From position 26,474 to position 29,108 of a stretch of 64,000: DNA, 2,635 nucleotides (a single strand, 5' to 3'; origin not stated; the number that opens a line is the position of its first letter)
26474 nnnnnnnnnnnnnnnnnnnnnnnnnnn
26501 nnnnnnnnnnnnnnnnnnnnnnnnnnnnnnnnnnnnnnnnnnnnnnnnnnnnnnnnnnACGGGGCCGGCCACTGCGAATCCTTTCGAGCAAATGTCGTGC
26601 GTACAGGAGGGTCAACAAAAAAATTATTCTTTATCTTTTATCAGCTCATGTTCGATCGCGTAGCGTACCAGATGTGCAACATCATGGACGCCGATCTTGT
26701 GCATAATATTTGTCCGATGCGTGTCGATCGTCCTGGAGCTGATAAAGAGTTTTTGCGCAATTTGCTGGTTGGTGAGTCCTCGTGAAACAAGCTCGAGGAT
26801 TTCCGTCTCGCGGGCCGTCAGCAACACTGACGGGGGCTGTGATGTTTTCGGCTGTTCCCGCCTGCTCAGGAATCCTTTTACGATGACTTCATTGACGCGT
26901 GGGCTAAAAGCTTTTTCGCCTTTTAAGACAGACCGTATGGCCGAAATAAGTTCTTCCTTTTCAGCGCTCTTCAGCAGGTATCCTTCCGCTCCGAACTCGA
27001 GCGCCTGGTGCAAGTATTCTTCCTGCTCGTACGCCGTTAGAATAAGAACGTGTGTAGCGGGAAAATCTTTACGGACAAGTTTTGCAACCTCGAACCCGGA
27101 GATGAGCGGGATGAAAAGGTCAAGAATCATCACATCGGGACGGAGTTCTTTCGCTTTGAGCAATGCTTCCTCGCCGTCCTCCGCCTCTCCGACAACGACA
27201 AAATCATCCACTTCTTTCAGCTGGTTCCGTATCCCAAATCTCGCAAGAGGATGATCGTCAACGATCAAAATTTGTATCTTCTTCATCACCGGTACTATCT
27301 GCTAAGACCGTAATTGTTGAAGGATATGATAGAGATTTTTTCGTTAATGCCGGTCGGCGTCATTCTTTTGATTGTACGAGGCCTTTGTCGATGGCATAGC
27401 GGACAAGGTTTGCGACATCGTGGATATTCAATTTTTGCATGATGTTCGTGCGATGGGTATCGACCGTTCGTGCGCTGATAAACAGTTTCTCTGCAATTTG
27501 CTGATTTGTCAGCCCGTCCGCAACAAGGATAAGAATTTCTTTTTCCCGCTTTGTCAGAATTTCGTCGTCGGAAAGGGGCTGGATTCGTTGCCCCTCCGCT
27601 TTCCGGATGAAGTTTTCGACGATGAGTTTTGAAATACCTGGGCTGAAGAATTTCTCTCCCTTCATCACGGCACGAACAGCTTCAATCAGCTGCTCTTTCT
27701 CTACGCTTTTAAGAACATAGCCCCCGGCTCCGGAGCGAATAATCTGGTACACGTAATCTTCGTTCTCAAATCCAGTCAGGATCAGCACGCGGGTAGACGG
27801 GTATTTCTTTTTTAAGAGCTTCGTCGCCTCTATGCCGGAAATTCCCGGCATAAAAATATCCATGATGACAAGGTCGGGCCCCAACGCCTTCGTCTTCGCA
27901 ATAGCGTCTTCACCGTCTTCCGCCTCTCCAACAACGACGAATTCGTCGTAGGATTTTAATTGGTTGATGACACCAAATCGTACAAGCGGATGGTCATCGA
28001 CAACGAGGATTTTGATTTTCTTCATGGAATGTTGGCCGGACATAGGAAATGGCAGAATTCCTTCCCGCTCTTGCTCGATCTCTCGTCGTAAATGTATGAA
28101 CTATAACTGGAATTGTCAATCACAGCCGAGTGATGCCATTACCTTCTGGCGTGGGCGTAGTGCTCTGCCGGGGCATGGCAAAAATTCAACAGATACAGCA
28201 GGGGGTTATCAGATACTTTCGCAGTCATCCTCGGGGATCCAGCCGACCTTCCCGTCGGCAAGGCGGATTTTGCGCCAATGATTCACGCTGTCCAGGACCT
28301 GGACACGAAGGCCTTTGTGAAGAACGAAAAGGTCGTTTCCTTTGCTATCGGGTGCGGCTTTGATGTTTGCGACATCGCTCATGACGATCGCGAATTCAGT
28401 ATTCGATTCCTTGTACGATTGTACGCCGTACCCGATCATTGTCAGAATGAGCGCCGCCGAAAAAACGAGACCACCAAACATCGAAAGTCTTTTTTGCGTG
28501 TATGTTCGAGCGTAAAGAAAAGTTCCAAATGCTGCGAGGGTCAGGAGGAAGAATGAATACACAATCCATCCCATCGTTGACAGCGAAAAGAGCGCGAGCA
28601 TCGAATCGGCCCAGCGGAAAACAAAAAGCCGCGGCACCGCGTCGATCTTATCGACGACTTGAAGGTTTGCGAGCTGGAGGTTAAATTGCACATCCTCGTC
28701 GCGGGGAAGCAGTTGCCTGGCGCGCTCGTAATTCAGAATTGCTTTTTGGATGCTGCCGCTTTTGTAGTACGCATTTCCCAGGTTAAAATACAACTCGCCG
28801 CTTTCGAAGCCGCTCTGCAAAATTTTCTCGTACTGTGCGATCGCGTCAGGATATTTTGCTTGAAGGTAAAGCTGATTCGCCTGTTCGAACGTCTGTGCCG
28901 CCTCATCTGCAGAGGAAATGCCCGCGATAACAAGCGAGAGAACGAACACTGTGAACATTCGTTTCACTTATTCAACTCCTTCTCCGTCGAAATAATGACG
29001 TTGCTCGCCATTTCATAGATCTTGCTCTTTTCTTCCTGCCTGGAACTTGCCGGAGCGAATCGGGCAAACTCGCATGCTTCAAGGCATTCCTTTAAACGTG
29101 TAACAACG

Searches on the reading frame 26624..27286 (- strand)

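Call 105: search_protein_families(library=pfam, proteins=[window:26624-27286:-], max_evalue=0.001)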
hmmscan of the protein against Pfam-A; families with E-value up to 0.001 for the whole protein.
window:26624-27286:- (220 aa): 3 families
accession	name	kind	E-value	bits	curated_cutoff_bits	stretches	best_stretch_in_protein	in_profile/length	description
PF00072.30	Response_reg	-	4.8e-29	101.2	30.2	1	6-118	1-111/111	Response regulator receiver domain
PF00196.25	GerE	-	1.6e-20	72.9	23.5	1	156-210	3-57/57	Bacterial regulatory proteins, luxR family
PF13384.12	HTH_23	-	0.0006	20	24.6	0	162-188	9-35/50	Homeodomain-like domain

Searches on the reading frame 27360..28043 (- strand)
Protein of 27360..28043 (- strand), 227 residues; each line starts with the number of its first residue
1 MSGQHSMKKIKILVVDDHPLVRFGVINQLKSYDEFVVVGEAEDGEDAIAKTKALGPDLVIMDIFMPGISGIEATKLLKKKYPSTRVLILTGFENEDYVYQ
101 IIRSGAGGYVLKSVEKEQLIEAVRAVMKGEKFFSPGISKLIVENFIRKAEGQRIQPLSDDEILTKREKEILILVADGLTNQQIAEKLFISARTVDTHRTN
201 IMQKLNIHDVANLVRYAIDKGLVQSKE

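Call 105: search_protein_families(library=pfam, proteins=[window:27360-28043:-], max_evalue=0.001)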
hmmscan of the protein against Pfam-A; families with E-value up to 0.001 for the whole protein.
window:27360-28043:- (227 aa): 4 families
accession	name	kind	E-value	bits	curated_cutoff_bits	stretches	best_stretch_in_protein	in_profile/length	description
PF00072.30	Response_reg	-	1.3e-29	103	30.2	1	12-124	1-111/111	Response regulator receiver domain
PF00196.25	GerE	-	6.7e-23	80.5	23.5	1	162-217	2-57/57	Bacterial regulatory proteins, luxR family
PF08281.18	Sigma70_r4_2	-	3.3e-07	30.3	25.7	1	163-205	11-54/54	Sigma-70, region 4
PF13384.12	HTH_23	-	4e-05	23.7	24.6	1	169-195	9-35/50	Homeodomain-like domain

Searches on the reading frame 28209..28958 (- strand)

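Call 105: search_protein_families(library=pfam, proteins=[window:28209-28958:-], max_evalue=0.001)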
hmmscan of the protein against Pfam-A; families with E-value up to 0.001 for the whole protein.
window:28209-28958:- (249 aa): 9 families
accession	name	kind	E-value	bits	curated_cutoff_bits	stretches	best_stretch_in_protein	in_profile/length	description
PF07719.23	TPR_2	-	2.1e-09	37.2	27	1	55-87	2-34/34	Tetratricopeptide repeat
PF08239.17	SH3_3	-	1.4e-08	35.2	27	1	196-243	2-50/54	Bacterial SH3 domain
PF00515.34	TPR_1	-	4.1e-08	33.2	27.8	1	55-86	2-33/34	Tetratricopeptide repeat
PF13414.12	TPR_11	-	1.7e-07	31.2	26.8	1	61-97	1-37/42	TPR repeat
PF13432.12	TPR_16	-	1.5e-05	25.8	32.7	1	25-86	2-63/65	Tetratricopeptide repeat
PF06347.19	SH3_4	-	1.7e-05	25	24.1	1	195-243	3-51/56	Bacterial SH3 domain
PF13428.12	TPR_14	-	4.8e-05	24.1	23.5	0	55-94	2-41/44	Tetratricopeptide repeat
PF18348.7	SH3_16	-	0.00015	21.9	25.8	1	216-245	18-48/49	Bacterial dipeptidyl-peptidase Sh3 domain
PF13424.12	TPR_12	-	0.00024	21.7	30.1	0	21-84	3-75/77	Tetratricopeptide repeat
